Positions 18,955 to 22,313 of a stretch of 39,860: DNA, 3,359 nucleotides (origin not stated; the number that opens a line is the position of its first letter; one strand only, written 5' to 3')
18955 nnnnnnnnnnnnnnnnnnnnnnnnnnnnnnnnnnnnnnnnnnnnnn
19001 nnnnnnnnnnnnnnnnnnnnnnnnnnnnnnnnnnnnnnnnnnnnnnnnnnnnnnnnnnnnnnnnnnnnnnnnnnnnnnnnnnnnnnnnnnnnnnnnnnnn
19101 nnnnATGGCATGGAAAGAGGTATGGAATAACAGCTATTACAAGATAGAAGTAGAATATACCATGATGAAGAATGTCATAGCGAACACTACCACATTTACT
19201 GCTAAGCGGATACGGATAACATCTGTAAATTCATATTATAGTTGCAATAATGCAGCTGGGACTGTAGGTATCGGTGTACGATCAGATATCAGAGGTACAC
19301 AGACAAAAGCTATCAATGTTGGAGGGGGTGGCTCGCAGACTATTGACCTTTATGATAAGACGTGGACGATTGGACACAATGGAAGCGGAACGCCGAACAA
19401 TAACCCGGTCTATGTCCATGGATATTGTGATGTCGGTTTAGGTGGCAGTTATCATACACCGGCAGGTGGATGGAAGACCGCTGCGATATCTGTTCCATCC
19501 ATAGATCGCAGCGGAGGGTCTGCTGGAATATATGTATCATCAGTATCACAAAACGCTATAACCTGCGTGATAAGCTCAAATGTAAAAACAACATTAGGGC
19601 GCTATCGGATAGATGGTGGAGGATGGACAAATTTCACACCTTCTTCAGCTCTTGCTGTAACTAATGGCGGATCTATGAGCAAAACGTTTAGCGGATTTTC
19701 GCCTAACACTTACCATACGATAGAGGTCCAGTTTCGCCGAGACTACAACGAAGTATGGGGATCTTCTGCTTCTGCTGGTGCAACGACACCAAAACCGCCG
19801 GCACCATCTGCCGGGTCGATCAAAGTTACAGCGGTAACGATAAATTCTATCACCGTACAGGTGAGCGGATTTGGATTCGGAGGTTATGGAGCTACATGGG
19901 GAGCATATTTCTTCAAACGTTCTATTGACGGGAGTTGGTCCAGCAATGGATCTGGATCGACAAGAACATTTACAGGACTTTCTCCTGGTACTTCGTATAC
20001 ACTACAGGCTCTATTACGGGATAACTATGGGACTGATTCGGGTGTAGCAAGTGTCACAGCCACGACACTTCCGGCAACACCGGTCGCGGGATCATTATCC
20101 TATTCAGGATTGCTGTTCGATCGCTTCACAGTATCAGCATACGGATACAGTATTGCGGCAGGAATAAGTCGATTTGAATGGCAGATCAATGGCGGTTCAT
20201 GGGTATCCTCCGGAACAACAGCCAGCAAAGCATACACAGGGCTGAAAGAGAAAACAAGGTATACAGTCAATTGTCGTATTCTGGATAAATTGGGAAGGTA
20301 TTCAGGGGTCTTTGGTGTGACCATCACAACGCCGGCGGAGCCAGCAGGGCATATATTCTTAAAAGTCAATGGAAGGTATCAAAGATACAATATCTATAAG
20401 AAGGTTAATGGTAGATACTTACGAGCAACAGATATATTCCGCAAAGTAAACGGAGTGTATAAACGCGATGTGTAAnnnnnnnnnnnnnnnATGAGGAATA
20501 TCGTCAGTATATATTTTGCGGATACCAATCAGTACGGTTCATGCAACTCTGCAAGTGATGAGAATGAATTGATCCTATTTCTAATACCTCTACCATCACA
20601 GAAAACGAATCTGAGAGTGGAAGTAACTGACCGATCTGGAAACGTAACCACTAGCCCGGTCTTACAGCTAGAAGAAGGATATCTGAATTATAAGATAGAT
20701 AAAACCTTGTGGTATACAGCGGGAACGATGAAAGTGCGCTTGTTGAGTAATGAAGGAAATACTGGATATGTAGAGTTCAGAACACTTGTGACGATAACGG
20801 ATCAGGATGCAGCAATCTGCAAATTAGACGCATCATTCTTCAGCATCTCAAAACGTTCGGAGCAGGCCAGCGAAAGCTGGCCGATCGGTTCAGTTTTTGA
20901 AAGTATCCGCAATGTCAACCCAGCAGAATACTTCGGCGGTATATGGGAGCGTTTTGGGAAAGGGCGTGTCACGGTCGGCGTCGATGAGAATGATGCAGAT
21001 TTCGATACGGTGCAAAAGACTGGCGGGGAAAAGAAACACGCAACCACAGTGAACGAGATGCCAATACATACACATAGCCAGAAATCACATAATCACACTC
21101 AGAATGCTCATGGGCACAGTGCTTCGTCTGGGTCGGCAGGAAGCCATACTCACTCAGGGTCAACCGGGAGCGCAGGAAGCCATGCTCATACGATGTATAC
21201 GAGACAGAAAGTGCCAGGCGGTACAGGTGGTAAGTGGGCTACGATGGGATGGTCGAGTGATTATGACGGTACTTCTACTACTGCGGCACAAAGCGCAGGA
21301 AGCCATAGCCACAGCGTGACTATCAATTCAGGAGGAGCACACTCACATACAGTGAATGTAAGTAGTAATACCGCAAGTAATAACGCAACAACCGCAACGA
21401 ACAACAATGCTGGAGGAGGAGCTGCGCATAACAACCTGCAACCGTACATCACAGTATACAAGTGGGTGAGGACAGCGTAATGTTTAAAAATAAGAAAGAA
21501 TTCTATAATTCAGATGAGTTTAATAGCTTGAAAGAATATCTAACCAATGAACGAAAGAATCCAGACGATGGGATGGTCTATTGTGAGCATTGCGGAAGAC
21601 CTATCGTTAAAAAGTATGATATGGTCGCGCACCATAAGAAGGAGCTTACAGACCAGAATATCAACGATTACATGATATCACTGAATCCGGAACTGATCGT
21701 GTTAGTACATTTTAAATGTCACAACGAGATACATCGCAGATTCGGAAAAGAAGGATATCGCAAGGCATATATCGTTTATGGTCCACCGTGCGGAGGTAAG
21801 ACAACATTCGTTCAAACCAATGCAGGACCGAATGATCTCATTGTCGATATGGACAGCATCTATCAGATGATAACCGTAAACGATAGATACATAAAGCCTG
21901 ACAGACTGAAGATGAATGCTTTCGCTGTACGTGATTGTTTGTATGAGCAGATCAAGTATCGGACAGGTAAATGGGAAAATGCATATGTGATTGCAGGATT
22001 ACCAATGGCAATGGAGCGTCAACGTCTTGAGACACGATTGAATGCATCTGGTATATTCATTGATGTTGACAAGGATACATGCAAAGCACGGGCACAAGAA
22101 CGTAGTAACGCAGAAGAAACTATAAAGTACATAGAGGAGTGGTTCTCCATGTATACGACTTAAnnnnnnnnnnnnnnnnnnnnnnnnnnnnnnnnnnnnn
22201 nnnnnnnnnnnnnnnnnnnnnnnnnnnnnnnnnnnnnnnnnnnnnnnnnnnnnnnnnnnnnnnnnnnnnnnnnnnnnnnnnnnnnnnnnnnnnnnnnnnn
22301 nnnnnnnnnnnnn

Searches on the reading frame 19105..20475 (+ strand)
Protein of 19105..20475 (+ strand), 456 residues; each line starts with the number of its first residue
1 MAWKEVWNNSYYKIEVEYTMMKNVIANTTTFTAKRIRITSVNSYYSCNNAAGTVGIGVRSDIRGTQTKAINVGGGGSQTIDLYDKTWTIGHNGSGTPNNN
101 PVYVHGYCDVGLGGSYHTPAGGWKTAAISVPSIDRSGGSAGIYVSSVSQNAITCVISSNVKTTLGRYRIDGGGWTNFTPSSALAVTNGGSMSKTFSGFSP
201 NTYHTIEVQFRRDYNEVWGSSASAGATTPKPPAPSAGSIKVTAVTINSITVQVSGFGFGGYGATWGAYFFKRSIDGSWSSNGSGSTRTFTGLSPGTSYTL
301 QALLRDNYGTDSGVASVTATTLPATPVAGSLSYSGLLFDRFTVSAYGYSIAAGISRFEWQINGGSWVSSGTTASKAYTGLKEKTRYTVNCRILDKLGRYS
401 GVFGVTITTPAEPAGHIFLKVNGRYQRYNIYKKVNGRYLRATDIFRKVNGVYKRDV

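Call 71: search_protein_families(library=pfam, proteins=[window:19105-20475:+], max_evalue=0.001)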
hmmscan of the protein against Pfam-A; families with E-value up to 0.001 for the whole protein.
window:19105-20475:+ (456 aa): 1 family
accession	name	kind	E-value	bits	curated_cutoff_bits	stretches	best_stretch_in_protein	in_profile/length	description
PF07495.19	Y_Y_Y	-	6e-05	23.3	26.6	1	272-312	15-54/65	Y_Y_Y domain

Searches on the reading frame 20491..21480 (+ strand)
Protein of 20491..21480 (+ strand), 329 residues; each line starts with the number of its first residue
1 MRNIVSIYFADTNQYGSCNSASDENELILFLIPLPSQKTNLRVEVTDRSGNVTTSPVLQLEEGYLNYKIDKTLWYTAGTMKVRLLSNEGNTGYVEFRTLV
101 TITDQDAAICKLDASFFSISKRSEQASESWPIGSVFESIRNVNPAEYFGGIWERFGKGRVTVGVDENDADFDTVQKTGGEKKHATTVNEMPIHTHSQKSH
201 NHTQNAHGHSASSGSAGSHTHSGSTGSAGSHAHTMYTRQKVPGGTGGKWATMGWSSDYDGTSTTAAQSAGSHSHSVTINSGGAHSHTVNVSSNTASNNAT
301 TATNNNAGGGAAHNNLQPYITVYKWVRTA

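Call 71: search_protein_families(library=pfam, proteins=[window:20491-21480:+], max_evalue=0.001)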
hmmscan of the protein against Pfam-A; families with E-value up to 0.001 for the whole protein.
window:20491-21480:+ (329 aa): 1 family
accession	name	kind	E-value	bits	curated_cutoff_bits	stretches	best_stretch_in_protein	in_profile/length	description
PF21939.1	Gp10_C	-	1.6e-28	100.8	27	2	130-231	6-109/139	Baseplate structural protein Gp10, C-terminal domain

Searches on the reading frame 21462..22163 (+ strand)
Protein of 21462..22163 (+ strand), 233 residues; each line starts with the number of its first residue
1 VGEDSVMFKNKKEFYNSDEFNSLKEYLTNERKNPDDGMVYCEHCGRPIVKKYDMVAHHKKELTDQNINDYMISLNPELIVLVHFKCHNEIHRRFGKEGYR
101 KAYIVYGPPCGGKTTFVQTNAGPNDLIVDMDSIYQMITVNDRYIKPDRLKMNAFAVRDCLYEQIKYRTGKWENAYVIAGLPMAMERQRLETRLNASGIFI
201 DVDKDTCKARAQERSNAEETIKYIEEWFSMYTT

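Call 71: search_protein_families(library=pfam, proteins=[window:21462-22163:+], max_evalue=0.001)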
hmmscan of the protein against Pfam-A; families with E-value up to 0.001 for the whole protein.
window:21462-22163:+ (233 aa): 2 families
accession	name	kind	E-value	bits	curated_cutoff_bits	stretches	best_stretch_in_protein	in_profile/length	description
PF13671.12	AAA_33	-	3.4e-06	27.9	27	1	104-220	3-124/143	AAA domain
PF01844.29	HNH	-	0.00012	22.6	21.4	1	41-93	1-47/47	HNH endonuclease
